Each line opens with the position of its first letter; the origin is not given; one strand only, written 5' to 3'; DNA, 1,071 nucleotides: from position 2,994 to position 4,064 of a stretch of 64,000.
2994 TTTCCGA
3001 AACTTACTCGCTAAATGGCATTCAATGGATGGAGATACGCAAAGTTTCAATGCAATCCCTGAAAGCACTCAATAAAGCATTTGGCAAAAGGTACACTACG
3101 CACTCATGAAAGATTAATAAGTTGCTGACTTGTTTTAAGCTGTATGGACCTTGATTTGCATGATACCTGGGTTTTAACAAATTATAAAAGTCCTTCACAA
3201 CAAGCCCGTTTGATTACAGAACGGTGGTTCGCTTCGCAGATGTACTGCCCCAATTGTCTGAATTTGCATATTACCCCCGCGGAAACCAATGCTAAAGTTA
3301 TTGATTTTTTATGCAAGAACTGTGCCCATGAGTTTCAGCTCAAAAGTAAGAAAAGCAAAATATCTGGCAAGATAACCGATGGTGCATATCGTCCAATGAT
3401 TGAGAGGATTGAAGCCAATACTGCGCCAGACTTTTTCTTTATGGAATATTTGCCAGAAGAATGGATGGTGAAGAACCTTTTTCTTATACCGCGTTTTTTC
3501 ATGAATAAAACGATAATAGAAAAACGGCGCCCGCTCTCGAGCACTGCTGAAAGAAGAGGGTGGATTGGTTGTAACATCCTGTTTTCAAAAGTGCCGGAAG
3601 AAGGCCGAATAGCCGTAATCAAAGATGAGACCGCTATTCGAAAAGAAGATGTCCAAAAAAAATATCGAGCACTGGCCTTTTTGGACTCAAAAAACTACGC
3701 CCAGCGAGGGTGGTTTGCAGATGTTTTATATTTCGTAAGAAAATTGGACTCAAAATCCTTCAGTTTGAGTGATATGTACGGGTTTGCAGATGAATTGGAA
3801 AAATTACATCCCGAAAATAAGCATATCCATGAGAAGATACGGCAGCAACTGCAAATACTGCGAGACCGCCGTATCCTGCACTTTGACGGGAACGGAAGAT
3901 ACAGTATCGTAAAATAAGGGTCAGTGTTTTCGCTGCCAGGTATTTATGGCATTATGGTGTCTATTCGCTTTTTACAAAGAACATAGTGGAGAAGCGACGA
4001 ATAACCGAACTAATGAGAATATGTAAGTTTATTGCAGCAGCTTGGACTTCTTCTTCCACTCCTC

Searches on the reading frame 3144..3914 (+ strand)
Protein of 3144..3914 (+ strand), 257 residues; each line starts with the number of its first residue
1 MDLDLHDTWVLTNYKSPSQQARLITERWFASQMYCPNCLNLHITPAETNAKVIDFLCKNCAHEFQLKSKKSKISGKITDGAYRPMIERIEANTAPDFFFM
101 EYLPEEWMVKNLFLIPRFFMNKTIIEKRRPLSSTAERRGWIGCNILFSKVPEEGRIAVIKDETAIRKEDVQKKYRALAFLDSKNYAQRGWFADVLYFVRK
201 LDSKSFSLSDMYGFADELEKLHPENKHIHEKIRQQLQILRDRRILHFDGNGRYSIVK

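Call 90: search_protein_families(library=pfam, proteins=[window:3144-3914:+], max_evalue=0.00001)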
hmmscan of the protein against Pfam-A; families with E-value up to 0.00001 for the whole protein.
window:3144-3914:+ (257 aa): 2 families
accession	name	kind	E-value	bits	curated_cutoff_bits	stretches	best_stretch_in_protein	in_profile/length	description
PF06044.18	DpnI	-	6.5e-64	215.4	26.7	1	7-182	6-182/183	Dam-replacing family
PF17726.7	DpnI_C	-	4.2e-26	91.4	23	1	187-253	2-68/70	Dam-replacing HTH domain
